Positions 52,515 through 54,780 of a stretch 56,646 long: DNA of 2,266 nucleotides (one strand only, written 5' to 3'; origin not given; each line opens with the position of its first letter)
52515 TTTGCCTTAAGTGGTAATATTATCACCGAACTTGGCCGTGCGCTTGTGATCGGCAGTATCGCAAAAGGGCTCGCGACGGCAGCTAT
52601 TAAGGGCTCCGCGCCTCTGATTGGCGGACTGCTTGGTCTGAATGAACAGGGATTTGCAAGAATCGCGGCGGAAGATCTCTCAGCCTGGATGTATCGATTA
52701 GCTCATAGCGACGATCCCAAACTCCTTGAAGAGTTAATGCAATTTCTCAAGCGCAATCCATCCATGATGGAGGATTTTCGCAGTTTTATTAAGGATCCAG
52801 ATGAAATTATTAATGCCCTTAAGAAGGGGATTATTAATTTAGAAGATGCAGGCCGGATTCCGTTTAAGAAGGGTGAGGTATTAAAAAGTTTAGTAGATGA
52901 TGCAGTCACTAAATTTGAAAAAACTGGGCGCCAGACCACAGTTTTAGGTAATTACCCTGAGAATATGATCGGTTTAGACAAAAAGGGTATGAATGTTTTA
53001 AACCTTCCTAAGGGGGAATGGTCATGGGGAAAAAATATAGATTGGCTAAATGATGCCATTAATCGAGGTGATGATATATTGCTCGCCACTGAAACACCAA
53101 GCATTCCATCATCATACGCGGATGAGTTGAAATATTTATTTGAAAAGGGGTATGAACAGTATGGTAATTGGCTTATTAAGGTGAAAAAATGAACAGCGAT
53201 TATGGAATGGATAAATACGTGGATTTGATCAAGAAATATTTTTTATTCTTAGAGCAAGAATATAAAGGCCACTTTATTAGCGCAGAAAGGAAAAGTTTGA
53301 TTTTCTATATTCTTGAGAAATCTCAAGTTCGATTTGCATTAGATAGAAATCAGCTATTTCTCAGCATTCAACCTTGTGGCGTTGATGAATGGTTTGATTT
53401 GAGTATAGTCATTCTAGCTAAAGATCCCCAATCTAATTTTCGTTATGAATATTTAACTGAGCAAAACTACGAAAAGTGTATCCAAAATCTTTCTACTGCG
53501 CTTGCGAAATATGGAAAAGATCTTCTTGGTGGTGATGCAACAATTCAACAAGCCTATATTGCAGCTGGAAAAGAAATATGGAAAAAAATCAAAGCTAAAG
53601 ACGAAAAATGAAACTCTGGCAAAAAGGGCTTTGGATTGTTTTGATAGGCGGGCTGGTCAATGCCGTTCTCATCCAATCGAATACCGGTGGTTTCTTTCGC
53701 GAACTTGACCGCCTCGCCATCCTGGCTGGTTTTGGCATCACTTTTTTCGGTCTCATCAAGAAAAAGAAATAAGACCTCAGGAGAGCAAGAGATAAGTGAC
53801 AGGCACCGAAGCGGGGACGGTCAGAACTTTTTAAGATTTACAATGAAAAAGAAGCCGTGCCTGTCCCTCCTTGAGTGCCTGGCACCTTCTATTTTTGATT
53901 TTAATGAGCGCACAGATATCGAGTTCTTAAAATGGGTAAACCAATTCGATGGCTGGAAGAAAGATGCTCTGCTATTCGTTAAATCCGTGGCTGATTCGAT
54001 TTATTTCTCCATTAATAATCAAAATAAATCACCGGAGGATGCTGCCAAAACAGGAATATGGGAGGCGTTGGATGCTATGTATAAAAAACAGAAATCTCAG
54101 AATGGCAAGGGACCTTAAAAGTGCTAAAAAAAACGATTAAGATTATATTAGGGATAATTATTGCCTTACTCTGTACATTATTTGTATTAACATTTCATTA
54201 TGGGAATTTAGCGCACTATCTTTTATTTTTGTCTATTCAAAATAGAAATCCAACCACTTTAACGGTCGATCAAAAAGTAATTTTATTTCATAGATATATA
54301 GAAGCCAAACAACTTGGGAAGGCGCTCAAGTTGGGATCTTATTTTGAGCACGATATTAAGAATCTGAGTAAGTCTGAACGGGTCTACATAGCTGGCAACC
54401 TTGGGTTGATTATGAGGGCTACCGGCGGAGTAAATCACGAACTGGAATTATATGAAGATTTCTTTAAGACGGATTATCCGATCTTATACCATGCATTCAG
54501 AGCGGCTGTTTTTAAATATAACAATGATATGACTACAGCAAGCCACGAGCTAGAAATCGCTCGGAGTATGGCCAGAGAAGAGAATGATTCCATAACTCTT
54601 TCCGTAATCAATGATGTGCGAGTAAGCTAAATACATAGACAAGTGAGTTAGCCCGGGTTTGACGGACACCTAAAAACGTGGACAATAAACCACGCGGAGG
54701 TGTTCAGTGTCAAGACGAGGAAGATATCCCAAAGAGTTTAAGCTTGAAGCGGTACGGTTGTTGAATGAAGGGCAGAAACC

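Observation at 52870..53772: Candidate toxin-immunity cassette: C-terminal module plus two translationally coupled small ORFs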

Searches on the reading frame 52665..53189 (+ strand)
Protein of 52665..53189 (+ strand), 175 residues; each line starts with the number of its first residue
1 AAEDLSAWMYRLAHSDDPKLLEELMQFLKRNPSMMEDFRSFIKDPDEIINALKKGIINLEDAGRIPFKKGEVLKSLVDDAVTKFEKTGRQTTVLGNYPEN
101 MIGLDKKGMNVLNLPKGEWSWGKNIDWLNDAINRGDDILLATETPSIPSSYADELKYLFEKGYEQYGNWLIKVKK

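Call 10: search_protein_families(library=pfam, proteins=[window:52665-53189:+], max_evalue=10)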
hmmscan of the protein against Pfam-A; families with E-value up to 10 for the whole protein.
seq(175 aa): 2 families
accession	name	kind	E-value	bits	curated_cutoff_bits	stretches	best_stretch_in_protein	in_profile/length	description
PF22813.1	TcaA_2nd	-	0.085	13.7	26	1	21-50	38-67/103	TcaA protein second domain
PF17371.7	DUF5393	-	0.12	10.7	25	1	101-144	325-370/666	Family of unknown function (DUF5393)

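Call 11: search_solved_structures(query=window:52665-53189:+, max_evalue=10)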
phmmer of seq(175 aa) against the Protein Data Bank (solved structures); distinct sequences matched with E-value up to 10: 16.
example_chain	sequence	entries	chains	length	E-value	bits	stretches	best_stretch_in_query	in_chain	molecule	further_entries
3q5w_A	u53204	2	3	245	0.046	16.5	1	12-62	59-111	Protein cut8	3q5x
6r0q_A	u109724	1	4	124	0.37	13.5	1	107-128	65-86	Cereblon isoform 4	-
8gl3_A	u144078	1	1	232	0.88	12.3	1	18-90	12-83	pRLB-519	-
6nz1_A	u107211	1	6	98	1.2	11.9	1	9-84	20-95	Design construct XXA_GVDQ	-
9jm7_B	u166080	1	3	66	1.2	11.8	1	43-85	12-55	LRD-2V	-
9min_D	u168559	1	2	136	1.2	11.8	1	18-80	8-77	designed minibinder KH46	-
8ou6_A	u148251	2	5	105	1.4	11.6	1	107-128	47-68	Cereblon isoform 4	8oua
8ou9_A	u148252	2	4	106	1.4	11.6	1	107-128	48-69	Cereblon isoform 4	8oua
4b8b_A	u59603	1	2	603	1.6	11.4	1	19-79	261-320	GENERAL NEGATIVE REGULATOR OF TRANSCRIPTION SUBUNIT 1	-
8fjg_A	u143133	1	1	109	1.7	11.3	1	18-57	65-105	H12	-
7ps9_A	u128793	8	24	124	1.8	11.2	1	107-128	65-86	Cereblon isoform 4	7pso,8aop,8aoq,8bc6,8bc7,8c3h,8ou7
4v32_A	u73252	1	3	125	1.8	11.2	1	107-128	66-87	CEREBLON ISOFORM 4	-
4v2y_A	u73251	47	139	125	1.9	11.2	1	107-128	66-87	CEREBLON ISOFORM 4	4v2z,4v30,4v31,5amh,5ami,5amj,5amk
7shh_A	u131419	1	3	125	1.9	11.2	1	107-128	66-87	Cereblon isoform 4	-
8ga9_A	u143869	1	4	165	2.2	10.9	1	16-56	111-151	C4HR1_4r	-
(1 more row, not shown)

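Call 13: find_homologous_proteins(query=window:52665-53189:+, max_evalue=0.01)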
Query seq(175 aa): 92 candidates shared short words with the query, none scored E <= 0.01.

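Call 35: predict_structure(protein=window:52665-53189:+)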
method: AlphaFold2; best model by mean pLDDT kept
length: 175 residues; sequences in the alignment: 1
mean_pLDDT: 50.0   pTM: 0.36
mean pLDDT of the five models: 50.0, 48.1, 47.6, 46.6, 45.4
residues with pLDDT >= 90: 0; 70-90: 18; 50-70: 57; < 50: 100
segments of 3 or more residues with pLDDT < 50: 55-64, 69-77, 80-124, 135-151, 154-156, 164-175
pLDDT, mean of each block of 10 residues (from residue 1): 58 62 75 73 66 50 45 48 44 35 30 37 50 48 42 51 44 37
secondary structure, 60 per line:
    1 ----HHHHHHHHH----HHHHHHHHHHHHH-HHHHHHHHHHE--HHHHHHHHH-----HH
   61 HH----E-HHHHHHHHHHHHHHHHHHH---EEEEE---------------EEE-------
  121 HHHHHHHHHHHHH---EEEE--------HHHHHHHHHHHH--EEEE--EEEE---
elements in order: H5-13 H18-30 H32-41 H45-53 H59-62 H69-87 E91-95 E111-113 H121-133 E137-140 H149-160 E163-166 E169-172

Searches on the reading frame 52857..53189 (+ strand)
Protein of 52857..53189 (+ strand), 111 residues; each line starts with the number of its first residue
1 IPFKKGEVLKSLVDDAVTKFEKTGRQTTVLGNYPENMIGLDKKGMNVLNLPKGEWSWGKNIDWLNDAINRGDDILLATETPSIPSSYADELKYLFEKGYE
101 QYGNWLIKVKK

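Call 48: search_solved_structures(query=A4, max_evalue=10, show_alignments=2)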
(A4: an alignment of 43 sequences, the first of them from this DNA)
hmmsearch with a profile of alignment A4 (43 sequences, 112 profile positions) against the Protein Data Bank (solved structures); distinct sequences matched with E-value up to 10: 7.
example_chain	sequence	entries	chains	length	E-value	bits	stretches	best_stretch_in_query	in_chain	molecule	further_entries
2aut_A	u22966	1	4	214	0.15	15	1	56-88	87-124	AphA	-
1ynp_A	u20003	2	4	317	0.33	13.9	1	37-82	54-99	oxidoreductase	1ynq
1z5g_A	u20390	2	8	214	0.34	13.9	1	56-88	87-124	AphA protein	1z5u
7xxe_B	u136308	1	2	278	0.35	13.9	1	43-83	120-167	ATP-dependent helicase fft3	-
1z88_A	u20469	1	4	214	0.37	13.8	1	56-88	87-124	AphA protein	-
6vfe_A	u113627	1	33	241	1.2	12.2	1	40-84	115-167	Gasdermin-D, N-terminal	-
7xyf_K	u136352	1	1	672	1.3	12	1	43-83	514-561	ATP-dependent helicase fft3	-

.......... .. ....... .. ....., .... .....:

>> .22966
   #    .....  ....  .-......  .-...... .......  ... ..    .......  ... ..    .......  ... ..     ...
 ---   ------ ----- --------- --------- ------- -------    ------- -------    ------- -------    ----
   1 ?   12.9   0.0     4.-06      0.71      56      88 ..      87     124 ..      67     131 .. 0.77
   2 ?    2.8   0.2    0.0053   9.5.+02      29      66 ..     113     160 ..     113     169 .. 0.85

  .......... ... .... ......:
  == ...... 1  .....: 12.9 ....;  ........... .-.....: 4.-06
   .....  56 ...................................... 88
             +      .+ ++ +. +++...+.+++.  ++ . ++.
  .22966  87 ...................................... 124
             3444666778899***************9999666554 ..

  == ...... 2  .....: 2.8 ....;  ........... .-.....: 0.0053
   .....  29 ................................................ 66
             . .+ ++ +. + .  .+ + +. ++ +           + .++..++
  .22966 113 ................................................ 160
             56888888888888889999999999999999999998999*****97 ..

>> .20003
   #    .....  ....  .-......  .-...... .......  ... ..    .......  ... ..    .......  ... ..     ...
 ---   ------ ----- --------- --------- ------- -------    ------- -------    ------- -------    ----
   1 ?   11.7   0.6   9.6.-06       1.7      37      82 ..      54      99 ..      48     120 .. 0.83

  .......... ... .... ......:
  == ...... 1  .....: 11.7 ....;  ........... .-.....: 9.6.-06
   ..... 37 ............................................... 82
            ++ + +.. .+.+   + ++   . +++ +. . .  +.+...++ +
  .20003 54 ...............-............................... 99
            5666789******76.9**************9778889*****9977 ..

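Call 51: find_related_loci(query=A5, collection=genome_contigs, flank=4000)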
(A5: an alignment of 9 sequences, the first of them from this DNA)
Query A5 (111 aa) in genome_contigs; peptide patterns used: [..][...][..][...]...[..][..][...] (x = any residue, [..] = any of these).
31 stretches matched a pattern; 2 encode a relative of the query (tblastn E <= 1e-3); 2 distinct loci.
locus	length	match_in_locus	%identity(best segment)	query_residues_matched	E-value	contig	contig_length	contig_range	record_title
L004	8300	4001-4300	41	13-108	7e-22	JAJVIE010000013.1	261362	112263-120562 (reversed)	MAG: Candidatus Omnitrophota bacterium isolate Bin_62 c_000000000206, whole genome shotgun sequence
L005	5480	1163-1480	30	15-107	7e-11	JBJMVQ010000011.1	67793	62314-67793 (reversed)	MAG: Sulfurifustis sp. isolate 12C18O_168h_50_P09_coass_bin_11 k141_1549539, whole genome shotgun sequence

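Call 64: search_protein_families(library=ncbifam, alignment_id=A4, max_evalue=0.01)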
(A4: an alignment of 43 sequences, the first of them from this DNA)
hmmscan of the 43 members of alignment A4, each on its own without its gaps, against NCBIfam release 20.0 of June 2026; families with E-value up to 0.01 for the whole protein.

A. member 1, seq(111 aa): 0 families

B. families by the number of members that match (of 43 scanned): 3 families
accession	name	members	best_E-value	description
TIGR00655.1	PurU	1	0.0057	formyltetrahydrofolate deformylase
NF005092.1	PRK06522.2-3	1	0.006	2-dehydropantoate 2-reductase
NF004684.0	PRK06027.1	1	0.0092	formyltetrahydrofolate deformylase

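Call 75: search_protein_families(library=pfam, proteins=[L004:27-1337:+, L004:1327-1746:+, L005:1505-2020:+], max_evalue=0.1)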
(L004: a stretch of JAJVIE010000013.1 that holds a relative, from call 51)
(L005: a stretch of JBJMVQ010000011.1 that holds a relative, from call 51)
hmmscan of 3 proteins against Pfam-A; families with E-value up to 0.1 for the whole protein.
L004:27-1337:+ (437 aa): 1 family
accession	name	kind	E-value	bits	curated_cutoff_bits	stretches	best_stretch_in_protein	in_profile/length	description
PF14449.11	PT-TG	-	0.0001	22.6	23.5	1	156-190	8-42/68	Pre-toxin TG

L004:1327-1746:+ (140 aa): 0 families

L005:1505-2020:+ (172 aa): 0 families

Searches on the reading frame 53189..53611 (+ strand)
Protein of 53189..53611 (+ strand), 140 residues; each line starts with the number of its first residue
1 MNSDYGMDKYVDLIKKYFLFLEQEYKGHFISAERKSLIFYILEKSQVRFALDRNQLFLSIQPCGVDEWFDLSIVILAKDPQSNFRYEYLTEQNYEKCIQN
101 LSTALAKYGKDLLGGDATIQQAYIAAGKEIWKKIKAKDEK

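Call 6: search_protein_families(library=pfam, proteins=[window:53189-53611:+], max_evalue=0.1)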
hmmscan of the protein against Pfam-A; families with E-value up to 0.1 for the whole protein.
window:53189-53611:+ (140 aa): 0 families

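Call 7: search_protein_families(library=ncbifam, proteins=[window:53189-53611:+], max_evalue=0.1)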
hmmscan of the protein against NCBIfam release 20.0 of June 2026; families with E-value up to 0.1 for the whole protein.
window:53189-53611:+ (140 aa): 0 families

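Call 10: search_protein_families(library=pfam, proteins=[window:53189-53608:+], max_evalue=10)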
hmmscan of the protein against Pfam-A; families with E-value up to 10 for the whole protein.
seq(140 aa): 0 families

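Call 12: search_solved_structures(query=window:53189-53608:+, max_evalue=10)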
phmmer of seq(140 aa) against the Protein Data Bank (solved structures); distinct sequences matched with E-value up to 10: 0.

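Call 14: find_encoding_contigs(protein=window:53189-53611:+, flank=10000)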
Protein window:53189-53611:+ (140 aa): no gene with exactly this product is on record in the collection.

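Call 17: search_protein_families(library=padloc, proteins=[window:53189-53611:+], max_evalue=1)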
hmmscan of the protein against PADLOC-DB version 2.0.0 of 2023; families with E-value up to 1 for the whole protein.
window:53189-53611:+ (140 aa): 1 family
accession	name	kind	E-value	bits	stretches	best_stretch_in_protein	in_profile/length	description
PDLC01082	C3a168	-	0.0023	15.5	1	89-121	218-250/318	Unknown function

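Call 27: find_homologous_proteins(query=window:53189-53608:+, max_evalue=0.01)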
Query window:53189-53608:+ (140 aa): 1 proteins with E <= 0.01 among 23 candidates.
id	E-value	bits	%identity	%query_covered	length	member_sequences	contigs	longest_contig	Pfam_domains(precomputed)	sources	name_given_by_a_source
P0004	3.0e-87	307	100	100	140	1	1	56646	-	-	-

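Call 37: predict_structure(protein=window:53189-53608:+)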
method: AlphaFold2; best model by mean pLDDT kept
length: 140 residues; sequences in the alignment: 1
mean_pLDDT: 43.3   pTM: 0.41
mean pLDDT of the five models: 43.3, 41.4, 39.9, 38.9, 38.5
residues with pLDDT >= 90: 0; 70-90: 9; 50-70: 18; < 50: 113
segments of 3 or more residues with pLDDT < 50: 1-101, 134-140
pLDDT, mean of each block of 10 residues (from residue 1): 33 46 41 45 39 35 31 28 33 46 57 72 54 47
secondary structure, 60 per line:
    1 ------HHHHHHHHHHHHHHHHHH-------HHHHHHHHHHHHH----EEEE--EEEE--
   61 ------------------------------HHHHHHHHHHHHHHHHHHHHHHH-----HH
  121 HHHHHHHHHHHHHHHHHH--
elements in order: H7-24 H32-44 E49-52 E55-58 H91-113 H119-138

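Call 100: search_solved_structures(query=A9, max_evalue=5)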
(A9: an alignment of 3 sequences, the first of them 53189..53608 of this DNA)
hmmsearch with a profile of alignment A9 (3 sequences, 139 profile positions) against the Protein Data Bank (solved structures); distinct sequences matched with E-value up to 5: 5.
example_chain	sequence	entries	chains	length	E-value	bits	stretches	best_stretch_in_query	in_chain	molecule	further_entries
8j3r_A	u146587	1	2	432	0.27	14.7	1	76-125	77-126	Transposase IS605 OrfB C-terminal domain-containing protein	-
8j12_A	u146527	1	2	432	0.3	14.5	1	76-125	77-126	Transposase IS605 OrfB C-terminal domain-containing protein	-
8dzj_A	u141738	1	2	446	0.31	14.4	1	75-125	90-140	OrfB_Zn_ribbon domain-containing protein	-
7wju_A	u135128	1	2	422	0.31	14.4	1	76-125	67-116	OrfB_Zn_ribbon domain-containing protein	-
8j1j_A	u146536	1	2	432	0.33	14.4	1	77-125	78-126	Transposase IS605 OrfB C-terminal domain-containing protein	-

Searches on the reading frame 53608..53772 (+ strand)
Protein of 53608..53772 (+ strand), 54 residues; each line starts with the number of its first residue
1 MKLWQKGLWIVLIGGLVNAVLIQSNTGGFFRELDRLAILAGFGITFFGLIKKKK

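Call 6: search_protein_families(library=pfam, proteins=[window:53608-53772:+], max_evalue=0.1)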
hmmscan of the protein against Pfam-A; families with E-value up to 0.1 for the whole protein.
window:53608-53772:+ (54 aa): 0 families

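Call 7: search_protein_families(library=ncbifam, proteins=[window:53608-53772:+], max_evalue=0.1)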
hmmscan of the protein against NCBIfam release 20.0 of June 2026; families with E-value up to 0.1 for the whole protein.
window:53608-53772:+ (54 aa): 0 families

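Call 17: search_protein_families(library=padloc, proteins=[window:53608-53772:+], max_evalue=1)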
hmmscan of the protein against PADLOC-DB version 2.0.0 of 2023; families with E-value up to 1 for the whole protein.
window:53608-53772:+ (54 aa): 0 families

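Call 95: search_protein_families(library=phrogs, alignment_id=A8, max_evalue=0.1)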
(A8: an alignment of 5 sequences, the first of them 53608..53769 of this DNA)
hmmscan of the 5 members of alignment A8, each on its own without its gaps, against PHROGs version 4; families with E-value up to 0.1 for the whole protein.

A. member 1, window:53608-53769:+ (54 aa): 0 families

B. families by the number of members that match (of 5 scanned): 3 families
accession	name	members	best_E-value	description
phrog_14464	-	1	0.006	membrane protein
phrog_8051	-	1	0.077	-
phrog_2027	-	1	0.083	-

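Call 96: search_protein_families(library=pfam, alignment_id=A8, max_evalue=1)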
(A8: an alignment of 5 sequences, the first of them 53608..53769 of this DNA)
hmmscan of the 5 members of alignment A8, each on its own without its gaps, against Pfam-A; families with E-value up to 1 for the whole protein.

A. member 1, window:53608-53769:+ (54 aa): 0 families

B. families by the number of members that match (of 5 scanned): 10 families
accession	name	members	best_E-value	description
PF11694.13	DUF3290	1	0.04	Protein of unknown function (DUF3290)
PF14007.11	YtpI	1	0.042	YtpI-like protein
PF23778.1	Phage_holin_2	1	0.042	Putative phage holin family 2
PF09925.14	DUF2157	1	0.071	Predicted membrane protein (DUF2157)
PF12811.12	BaxI_1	1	0.084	Bax inhibitor 1 like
PF24661.1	DUF7649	1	0.11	Domain of unknown function (DUF7649)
PF19516.4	DUF6049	1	0.11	Family of unknown function (DUF6049)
PF20237.3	DUF6594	1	0.24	Family of unknown function (DUF6594)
PF17870.6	Insulin_TMD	1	0.25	Insulin receptor trans-membrane segment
PF24365.1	DUF7521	1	0.45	Family of unknown function (DUF7521)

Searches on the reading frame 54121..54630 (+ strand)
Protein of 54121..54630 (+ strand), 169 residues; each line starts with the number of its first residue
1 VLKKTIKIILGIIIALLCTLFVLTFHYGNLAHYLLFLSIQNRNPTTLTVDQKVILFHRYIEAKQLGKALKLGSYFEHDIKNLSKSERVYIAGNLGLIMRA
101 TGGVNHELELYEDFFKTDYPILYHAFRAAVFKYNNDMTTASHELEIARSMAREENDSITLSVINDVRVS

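Call 6: search_protein_families(library=pfam, proteins=[window:54121-54630:+], max_evalue=0.1)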
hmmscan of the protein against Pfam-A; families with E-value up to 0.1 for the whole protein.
window:54121-54630:+ (169 aa): 0 families

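Call 7: search_protein_families(library=ncbifam, proteins=[window:54121-54630:+], max_evalue=0.1)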
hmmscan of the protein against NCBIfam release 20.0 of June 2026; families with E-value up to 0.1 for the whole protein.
window:54121-54630:+ (169 aa): 0 families

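Call 10: search_protein_families(library=pfam, proteins=[window:54121-54627:+], max_evalue=10)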
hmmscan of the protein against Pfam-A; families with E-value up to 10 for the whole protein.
seq(169 aa): 1 family
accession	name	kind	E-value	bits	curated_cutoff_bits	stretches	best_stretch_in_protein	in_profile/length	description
PF11337.13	DUF3139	-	3.5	8.7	27.3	0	3-33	1-33/83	Protein of unknown function (DUF3139)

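Call 17: search_protein_families(library=padloc, proteins=[window:54121-54630:+], max_evalue=1)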
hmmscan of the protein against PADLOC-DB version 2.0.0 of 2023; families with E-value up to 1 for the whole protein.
window:54121-54630:+ (169 aa): 0 families
